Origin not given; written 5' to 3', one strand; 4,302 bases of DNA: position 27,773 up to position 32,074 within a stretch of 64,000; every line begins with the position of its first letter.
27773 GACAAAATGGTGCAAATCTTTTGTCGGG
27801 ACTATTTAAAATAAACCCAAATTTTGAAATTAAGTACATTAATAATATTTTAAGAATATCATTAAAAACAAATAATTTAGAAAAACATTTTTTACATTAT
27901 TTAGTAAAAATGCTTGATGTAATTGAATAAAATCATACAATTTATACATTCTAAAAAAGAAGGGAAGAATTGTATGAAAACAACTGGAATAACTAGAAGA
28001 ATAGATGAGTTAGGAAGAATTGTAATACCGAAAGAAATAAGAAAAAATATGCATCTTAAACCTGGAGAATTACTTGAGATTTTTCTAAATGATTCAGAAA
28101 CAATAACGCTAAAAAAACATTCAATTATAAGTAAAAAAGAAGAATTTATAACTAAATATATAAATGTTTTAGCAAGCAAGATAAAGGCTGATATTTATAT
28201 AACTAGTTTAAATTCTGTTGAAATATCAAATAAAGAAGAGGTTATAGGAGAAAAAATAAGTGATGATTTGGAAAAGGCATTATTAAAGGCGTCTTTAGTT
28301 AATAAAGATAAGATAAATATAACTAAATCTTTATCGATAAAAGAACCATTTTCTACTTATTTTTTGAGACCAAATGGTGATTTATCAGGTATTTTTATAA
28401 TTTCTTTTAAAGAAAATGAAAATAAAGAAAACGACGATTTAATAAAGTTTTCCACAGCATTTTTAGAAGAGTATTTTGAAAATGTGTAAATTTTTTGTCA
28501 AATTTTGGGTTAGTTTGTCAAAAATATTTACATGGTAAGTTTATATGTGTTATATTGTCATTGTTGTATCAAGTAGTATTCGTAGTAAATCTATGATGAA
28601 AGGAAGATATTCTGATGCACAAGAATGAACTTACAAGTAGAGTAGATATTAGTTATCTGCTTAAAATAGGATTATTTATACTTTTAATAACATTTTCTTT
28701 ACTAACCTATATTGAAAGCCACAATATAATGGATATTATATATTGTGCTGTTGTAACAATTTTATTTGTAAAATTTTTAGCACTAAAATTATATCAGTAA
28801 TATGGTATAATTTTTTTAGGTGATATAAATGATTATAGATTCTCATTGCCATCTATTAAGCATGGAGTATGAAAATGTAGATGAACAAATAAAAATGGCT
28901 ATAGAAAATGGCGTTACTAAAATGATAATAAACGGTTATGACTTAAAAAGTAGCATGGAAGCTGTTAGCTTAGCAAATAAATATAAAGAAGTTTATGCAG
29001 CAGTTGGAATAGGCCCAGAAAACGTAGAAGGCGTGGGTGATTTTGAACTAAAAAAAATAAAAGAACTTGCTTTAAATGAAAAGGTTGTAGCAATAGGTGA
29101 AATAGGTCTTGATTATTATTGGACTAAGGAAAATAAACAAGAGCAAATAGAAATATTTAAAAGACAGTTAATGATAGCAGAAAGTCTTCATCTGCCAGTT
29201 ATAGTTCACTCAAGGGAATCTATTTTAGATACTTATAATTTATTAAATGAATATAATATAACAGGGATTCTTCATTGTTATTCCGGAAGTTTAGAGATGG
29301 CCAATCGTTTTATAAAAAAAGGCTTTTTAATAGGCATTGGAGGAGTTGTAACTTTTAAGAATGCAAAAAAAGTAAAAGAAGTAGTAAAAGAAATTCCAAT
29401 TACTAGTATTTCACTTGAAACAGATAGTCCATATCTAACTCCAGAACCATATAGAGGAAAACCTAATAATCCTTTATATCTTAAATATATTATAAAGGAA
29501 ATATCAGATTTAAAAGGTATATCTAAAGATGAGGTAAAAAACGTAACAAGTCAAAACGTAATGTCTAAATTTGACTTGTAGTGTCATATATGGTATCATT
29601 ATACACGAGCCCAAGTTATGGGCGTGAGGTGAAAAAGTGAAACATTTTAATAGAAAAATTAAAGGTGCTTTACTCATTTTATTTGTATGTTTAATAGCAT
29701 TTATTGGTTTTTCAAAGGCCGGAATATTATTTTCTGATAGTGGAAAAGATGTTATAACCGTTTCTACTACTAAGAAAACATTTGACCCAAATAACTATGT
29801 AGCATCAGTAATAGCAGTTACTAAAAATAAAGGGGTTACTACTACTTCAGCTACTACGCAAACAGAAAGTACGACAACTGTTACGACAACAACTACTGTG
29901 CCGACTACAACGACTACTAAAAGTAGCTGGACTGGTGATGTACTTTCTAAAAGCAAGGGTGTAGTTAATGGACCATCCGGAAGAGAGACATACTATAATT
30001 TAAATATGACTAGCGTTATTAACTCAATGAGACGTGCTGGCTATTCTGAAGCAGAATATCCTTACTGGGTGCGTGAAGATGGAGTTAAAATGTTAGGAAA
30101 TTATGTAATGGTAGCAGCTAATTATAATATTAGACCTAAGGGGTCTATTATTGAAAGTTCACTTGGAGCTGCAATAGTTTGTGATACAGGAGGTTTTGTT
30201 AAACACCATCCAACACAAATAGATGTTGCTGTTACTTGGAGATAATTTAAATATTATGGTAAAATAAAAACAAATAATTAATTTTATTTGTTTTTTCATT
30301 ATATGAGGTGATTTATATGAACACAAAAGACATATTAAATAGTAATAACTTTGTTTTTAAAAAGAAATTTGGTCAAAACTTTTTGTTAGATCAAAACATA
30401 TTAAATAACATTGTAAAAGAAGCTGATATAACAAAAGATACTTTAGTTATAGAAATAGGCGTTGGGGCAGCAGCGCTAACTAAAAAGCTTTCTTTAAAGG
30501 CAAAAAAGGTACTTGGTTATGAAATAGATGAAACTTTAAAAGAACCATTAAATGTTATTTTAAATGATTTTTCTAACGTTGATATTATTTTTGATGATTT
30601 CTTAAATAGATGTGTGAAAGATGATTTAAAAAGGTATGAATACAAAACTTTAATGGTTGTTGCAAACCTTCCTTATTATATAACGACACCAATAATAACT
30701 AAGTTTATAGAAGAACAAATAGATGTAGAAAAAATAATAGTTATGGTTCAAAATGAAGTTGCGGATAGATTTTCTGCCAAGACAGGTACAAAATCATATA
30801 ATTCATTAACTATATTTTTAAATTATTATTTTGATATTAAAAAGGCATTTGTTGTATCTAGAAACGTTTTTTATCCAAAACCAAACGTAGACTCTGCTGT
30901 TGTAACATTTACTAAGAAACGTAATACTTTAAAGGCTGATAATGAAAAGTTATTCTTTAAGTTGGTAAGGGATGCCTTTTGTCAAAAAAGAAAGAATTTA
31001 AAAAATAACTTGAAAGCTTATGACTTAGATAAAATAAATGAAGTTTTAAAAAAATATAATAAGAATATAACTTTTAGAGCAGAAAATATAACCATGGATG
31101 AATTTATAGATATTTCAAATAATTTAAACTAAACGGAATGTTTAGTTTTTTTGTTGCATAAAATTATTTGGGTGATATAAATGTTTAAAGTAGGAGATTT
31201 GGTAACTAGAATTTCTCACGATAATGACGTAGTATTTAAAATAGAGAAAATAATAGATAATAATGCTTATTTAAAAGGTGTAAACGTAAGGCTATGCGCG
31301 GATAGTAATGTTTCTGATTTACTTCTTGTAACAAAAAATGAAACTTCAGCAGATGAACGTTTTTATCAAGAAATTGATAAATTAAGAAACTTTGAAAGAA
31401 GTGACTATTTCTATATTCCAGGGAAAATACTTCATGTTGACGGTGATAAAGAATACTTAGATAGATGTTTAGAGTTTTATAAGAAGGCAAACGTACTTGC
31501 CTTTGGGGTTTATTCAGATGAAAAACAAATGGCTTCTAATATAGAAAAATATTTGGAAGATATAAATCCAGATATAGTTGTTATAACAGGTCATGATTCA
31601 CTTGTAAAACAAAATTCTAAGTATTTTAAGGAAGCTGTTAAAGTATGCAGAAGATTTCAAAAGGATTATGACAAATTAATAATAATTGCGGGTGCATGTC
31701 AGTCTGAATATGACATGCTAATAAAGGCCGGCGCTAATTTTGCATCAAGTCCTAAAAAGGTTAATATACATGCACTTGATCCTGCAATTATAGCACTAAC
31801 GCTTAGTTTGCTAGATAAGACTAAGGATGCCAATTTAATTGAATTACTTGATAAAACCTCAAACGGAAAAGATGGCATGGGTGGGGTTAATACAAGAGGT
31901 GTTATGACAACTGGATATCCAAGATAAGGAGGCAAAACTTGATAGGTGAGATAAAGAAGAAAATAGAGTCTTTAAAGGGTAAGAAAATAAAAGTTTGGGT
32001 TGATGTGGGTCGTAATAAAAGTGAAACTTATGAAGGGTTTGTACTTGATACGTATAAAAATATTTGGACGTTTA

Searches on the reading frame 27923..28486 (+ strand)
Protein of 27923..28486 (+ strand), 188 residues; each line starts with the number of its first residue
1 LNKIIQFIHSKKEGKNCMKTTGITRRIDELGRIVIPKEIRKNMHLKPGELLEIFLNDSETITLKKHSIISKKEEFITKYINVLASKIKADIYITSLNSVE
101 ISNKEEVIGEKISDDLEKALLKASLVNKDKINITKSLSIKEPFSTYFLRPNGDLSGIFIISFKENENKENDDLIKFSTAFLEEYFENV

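Call 27: search_protein_families(library=pfam, proteins=[window:27923-28486:+], max_evalue=0.01)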
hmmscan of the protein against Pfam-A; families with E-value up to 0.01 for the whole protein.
window:27923-28486:+ (188 aa): 1 family
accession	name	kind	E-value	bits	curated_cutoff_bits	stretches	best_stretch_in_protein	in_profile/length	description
PF04014.23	MazE_antitoxin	-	8.3e-10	38.9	24.7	1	25-66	2-43/48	Antidote-toxin recognition MazE, bacterial antitoxin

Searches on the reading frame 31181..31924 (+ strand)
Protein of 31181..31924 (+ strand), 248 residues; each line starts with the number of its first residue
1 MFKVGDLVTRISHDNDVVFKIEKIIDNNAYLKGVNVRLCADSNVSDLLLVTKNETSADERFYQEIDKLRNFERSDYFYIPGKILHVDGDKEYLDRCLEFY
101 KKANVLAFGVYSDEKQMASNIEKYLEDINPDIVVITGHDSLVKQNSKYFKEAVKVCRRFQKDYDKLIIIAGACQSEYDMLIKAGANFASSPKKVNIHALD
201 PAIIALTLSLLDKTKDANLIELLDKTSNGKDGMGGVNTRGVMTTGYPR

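Call 62: search_protein_families(library=pfam, proteins=[window:31181-31924:+], max_evalue=0.001)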
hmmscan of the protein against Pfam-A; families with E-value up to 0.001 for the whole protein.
window:31181-31924:+ (248 aa): 1 family
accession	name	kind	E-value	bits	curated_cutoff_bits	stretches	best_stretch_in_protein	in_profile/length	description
PF05582.17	Peptidase_U57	-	4.1e-80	269.5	25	1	3-247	1-280/280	YabG peptidase U57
